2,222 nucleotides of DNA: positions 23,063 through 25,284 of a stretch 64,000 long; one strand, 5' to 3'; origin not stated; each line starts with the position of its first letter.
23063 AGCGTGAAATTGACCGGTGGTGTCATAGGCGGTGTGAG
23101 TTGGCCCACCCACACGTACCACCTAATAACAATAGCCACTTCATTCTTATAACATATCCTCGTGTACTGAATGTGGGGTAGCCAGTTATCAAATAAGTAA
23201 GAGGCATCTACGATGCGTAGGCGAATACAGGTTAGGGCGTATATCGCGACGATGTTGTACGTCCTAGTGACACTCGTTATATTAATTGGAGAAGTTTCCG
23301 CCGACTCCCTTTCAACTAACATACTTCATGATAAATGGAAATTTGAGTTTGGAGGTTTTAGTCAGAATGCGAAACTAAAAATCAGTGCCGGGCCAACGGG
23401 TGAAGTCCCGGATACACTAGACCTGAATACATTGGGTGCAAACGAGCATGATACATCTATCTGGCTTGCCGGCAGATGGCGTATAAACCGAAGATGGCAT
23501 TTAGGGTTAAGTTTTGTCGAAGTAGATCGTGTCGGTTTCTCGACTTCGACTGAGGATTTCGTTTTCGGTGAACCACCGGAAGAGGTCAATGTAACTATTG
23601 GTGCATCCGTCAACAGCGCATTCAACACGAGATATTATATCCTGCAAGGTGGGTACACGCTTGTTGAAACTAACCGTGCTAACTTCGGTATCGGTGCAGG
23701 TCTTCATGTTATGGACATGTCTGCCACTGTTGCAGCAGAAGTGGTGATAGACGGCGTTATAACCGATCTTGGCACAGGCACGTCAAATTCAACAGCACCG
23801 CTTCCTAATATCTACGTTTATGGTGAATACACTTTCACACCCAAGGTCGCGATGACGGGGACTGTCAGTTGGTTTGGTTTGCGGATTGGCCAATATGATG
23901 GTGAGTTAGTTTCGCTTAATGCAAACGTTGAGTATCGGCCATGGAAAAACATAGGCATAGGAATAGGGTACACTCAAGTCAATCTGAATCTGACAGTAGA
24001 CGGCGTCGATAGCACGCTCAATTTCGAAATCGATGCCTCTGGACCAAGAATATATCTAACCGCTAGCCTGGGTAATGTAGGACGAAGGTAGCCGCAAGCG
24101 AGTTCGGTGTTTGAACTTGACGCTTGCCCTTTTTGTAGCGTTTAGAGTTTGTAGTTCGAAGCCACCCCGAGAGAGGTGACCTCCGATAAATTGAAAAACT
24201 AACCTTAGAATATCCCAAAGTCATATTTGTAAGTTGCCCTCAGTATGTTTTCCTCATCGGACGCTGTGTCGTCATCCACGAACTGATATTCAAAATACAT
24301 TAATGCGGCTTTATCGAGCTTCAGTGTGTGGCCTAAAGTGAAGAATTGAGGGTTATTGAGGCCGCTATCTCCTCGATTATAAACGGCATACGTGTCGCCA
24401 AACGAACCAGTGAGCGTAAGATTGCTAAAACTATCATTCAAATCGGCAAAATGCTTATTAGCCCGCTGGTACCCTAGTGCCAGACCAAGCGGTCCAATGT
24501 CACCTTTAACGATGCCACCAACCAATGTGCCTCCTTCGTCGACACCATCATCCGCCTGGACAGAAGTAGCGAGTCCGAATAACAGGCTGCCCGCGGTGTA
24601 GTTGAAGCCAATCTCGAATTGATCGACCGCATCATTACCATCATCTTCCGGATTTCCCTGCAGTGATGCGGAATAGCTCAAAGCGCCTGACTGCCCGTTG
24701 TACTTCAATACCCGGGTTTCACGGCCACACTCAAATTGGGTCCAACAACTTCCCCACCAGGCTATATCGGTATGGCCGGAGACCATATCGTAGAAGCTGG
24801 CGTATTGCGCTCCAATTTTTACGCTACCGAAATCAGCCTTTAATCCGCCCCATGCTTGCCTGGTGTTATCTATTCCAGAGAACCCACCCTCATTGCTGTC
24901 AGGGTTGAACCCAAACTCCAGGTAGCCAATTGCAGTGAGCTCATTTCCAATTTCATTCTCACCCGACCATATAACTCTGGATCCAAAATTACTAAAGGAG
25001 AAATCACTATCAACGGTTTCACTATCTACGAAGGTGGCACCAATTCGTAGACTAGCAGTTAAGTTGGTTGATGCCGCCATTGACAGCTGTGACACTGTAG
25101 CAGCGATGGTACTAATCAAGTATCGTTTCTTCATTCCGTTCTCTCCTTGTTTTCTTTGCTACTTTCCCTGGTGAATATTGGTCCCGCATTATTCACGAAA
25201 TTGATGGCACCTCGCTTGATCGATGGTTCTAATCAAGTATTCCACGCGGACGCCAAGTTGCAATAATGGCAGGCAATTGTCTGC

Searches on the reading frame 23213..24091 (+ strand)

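Call 3: search_protein_families(library=pfam, proteins=[window:23213-24091:+], max_evalue=0.01)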
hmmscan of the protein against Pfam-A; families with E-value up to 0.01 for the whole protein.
window:23213-24091:+ (292 aa): 1 family
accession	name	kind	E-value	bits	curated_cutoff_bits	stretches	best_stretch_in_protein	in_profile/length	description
PF13505.12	OMP_b-brl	-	0.0041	17.8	28.7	0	153-266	17-122/175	Outer membrane protein beta-barrel domain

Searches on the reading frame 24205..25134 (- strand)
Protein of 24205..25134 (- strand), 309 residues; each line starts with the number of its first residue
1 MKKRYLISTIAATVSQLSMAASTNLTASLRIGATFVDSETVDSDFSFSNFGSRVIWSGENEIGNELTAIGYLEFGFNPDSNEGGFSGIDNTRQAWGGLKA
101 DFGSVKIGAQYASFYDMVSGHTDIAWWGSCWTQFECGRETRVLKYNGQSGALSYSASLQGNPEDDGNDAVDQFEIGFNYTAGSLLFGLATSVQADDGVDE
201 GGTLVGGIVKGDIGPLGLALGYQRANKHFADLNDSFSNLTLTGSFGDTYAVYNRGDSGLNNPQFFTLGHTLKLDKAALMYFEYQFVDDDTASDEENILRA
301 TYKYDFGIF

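Call 3: search_protein_families(library=pfam, proteins=[window:24205-25134:-], max_evalue=0.01)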
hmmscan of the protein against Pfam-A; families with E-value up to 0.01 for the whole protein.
window:24205-25134:- (309 aa): 2 families
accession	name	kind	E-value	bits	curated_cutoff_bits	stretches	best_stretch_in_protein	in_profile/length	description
PF13609.12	Porin_4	-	4.7e-19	69.7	27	1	9-290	3-309/310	Gram-negative porin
PF00267.27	Porin_1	-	7.2e-13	49.1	23.7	1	47-199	26-191/337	Gram-negative porin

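Call 4: search_protein_families(library=ncbifam, proteins=[window:24205-25134:-], max_evalue=0.01)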
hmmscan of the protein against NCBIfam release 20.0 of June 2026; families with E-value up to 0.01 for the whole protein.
window:24205-25134:- (309 aa): 2 families
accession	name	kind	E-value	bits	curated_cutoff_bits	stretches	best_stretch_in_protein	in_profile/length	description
NF040479.1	porin_porB_Neis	equivalog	1.5e-05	24.5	480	1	39-182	45-195/344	trimeric porin PorB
NF007544.0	PRK10159.1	equivalog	0.00011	21.4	599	1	35-124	44-128/351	phosphoporin PhoE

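Call 74: search_protein_families(library=ncbifam, proteins=[window:24205-25134:-], max_evalue=0.001)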
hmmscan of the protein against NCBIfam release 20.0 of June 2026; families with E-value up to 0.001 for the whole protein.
window:24205-25134:- (309 aa): 2 families
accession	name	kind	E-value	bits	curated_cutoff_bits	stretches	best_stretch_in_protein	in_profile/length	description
NF040479.1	porin_porB_Neis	equivalog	1.5e-05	24.5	480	1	39-182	45-195/344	trimeric porin PorB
NF007544.0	PRK10159.1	equivalog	0.00011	21.4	599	1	35-124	44-128/351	phosphoporin PhoE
